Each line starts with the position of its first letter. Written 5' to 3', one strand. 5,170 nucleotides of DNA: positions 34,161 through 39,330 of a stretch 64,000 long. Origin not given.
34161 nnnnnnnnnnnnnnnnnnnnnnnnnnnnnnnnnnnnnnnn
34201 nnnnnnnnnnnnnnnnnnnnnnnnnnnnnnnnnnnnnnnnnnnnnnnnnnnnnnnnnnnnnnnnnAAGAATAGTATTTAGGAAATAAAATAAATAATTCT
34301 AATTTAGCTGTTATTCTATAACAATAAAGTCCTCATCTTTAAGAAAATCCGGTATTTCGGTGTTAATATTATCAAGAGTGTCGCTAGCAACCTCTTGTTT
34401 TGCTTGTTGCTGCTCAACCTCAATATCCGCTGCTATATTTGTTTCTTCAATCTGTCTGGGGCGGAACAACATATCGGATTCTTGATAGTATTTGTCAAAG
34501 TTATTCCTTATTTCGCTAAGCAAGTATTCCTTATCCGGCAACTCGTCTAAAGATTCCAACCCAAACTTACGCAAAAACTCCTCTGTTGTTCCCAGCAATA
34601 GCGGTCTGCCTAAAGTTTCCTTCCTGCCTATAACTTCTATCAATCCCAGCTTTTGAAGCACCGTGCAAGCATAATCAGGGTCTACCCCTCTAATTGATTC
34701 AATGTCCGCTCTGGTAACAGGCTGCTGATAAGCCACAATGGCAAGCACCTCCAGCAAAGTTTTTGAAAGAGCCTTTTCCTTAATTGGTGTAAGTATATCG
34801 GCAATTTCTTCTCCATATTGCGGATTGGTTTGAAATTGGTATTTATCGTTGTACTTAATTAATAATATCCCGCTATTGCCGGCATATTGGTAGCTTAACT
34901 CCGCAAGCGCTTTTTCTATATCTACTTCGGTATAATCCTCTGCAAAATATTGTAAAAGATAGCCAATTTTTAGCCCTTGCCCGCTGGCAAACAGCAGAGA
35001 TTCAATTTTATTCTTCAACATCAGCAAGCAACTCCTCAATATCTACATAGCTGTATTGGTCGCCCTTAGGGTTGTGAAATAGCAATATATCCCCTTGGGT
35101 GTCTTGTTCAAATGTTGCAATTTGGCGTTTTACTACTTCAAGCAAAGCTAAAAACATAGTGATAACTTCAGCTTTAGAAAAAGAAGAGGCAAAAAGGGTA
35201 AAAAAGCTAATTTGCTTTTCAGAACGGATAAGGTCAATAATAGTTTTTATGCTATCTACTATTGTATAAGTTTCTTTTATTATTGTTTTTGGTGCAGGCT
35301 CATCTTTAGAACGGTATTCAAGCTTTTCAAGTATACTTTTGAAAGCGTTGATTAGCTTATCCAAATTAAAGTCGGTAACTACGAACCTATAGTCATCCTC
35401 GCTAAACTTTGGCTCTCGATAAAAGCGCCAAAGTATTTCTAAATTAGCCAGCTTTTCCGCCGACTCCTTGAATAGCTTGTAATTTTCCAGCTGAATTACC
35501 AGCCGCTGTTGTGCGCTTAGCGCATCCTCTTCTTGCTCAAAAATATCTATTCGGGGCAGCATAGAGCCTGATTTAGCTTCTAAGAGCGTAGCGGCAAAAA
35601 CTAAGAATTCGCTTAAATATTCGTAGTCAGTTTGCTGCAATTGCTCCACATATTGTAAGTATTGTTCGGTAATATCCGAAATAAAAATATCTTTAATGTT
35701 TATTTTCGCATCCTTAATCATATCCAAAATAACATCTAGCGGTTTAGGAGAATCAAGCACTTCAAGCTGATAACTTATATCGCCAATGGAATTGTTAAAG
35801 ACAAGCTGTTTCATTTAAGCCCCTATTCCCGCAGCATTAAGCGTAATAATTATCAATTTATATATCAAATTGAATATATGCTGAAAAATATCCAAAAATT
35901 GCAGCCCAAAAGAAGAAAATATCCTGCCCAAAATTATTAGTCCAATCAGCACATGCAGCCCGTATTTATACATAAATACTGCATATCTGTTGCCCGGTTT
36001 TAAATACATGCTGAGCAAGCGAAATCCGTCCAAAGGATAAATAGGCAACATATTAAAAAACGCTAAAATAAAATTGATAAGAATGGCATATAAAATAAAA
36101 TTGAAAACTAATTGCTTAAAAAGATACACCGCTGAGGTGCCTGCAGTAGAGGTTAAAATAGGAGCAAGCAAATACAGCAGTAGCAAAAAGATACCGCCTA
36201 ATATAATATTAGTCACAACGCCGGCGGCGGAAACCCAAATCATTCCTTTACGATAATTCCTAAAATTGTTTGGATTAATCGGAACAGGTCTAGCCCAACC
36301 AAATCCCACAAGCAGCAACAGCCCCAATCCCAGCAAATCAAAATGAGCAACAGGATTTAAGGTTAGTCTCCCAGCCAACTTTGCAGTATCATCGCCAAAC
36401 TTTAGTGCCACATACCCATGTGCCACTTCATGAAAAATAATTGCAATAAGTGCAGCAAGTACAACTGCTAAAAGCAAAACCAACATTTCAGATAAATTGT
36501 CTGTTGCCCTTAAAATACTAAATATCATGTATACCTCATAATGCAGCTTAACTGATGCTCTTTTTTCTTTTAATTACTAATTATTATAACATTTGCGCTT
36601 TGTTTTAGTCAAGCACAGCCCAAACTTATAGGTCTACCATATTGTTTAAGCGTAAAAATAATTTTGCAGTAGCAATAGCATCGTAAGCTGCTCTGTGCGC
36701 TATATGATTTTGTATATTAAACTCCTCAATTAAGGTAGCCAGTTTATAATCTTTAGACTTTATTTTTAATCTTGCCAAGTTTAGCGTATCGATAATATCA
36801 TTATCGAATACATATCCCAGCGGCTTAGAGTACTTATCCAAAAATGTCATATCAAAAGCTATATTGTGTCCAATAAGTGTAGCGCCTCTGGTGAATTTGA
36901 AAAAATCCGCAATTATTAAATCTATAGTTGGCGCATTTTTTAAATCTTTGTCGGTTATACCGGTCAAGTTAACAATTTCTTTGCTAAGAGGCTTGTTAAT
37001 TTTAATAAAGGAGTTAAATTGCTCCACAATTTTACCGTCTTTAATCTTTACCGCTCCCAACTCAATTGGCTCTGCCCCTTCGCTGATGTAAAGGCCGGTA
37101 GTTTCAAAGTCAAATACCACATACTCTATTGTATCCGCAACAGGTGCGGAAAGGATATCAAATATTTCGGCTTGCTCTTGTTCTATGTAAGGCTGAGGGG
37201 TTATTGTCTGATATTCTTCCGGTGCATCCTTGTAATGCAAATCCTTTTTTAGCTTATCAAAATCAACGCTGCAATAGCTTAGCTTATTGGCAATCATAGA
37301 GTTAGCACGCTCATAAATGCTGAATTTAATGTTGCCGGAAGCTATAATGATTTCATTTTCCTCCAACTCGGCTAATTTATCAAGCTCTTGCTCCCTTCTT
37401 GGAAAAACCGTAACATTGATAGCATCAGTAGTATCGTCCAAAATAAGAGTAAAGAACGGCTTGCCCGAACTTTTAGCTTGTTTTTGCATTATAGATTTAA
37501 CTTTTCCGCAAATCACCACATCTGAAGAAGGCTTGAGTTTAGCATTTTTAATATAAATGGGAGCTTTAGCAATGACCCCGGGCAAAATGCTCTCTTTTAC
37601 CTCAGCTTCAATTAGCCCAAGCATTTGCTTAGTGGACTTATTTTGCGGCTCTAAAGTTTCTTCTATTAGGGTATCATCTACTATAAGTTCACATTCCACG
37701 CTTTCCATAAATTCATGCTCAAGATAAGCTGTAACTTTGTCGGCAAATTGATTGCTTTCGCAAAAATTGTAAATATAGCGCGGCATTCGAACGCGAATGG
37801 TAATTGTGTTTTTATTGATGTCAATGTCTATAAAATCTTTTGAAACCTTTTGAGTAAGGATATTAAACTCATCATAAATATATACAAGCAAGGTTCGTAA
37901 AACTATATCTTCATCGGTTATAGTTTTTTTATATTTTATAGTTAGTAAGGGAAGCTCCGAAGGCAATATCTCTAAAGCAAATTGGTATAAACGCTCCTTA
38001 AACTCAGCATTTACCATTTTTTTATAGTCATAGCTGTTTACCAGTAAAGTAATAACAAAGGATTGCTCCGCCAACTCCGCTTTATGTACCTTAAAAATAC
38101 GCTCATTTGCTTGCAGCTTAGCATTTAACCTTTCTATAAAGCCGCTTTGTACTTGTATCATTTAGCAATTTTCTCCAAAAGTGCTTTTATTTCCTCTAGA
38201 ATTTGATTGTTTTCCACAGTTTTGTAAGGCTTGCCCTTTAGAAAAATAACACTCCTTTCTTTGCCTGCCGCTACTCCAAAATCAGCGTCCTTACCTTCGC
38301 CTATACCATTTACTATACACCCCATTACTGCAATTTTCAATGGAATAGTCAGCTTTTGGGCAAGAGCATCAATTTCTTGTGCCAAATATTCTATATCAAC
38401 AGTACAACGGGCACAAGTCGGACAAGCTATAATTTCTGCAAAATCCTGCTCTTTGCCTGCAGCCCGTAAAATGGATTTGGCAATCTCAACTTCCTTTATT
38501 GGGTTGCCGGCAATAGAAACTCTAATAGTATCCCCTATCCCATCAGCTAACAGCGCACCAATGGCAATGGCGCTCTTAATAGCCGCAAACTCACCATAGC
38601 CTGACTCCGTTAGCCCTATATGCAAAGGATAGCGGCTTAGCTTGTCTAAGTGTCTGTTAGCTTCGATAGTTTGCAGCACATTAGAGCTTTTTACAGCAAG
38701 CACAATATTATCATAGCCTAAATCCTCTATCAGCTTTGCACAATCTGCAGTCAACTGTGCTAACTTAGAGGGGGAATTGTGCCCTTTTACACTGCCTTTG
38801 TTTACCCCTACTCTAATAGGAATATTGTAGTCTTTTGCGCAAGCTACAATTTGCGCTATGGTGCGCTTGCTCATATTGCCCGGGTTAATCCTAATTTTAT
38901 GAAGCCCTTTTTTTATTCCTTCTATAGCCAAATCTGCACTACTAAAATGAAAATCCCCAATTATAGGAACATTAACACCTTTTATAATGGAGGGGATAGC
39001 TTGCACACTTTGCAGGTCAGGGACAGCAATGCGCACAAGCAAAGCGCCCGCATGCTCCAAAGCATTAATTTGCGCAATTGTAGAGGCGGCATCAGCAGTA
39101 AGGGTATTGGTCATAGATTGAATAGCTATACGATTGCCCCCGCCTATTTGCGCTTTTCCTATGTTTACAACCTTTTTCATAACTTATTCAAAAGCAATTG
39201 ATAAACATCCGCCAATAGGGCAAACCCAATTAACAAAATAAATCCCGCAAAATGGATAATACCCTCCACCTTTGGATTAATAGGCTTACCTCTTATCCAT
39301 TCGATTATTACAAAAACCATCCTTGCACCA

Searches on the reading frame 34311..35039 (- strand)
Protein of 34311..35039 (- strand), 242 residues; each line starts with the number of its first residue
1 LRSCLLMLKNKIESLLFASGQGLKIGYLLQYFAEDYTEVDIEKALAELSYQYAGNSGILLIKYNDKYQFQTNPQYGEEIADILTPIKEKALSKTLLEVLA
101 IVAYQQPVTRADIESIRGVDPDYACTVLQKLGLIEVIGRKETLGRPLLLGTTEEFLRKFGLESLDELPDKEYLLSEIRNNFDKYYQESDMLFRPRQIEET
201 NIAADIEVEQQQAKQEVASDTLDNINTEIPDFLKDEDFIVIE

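Call 79: search_protein_families(library=pfam, proteins=[window:34311-35039:-], max_evalue=0.00001)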
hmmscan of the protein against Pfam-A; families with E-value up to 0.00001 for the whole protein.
window:34311-35039:- (242 aa): 1 family
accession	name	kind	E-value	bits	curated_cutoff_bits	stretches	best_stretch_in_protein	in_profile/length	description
PF04079.22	SMC_ScpB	-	2e-47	161.2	27.4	1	11-169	2-159/160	Segregation and condensation complex subunit ScpB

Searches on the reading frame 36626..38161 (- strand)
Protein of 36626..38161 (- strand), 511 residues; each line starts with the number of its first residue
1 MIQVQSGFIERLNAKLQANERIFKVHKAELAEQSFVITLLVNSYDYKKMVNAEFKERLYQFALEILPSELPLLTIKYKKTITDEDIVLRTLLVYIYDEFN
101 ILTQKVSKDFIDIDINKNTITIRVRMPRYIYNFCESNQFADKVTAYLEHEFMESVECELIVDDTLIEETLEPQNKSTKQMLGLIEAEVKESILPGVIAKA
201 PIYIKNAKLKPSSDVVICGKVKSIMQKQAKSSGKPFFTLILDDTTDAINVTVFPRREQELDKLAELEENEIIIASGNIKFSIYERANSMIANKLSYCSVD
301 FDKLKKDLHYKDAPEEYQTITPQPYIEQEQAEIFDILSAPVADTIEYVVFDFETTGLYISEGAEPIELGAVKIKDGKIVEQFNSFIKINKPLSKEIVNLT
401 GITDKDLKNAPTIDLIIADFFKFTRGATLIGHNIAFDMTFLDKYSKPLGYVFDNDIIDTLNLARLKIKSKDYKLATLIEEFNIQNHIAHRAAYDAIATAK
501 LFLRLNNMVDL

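Call 79: search_protein_families(library=pfam, proteins=[window:36626-38161:-], max_evalue=0.00001)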
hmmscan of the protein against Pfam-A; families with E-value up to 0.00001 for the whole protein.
window:36626-38161:- (511 aa): 2 families
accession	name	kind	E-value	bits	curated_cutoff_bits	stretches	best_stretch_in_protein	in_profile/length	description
PF00929.31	RNase_T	-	2e-35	123.2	24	1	348-502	1-164/164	Exonuclease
PF01336.31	tRNA_anti-codon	-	3.2e-08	33.8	27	1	215-294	1-72/75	OB-fold nucleic acid binding domain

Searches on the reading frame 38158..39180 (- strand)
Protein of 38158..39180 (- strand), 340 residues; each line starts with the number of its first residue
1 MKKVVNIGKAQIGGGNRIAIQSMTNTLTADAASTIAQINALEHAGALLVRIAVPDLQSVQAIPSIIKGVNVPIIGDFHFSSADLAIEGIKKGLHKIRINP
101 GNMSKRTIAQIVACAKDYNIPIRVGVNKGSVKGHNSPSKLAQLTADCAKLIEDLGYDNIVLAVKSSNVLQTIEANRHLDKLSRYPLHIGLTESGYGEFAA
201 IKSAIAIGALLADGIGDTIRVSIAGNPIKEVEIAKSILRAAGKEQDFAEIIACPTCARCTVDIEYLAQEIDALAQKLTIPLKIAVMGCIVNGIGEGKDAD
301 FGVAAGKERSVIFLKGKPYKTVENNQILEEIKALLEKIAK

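Call 79: search_protein_families(library=pfam, proteins=[window:38158-39180:-], max_evalue=0.00001)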
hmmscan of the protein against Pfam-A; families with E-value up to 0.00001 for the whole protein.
window:38158-39180:- (340 aa): 1 family
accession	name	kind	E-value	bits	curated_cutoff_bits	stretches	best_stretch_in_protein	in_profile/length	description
PF04551.19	GcpE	-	2.9e-114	382.1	32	1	3-336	2-342/343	GcpE protein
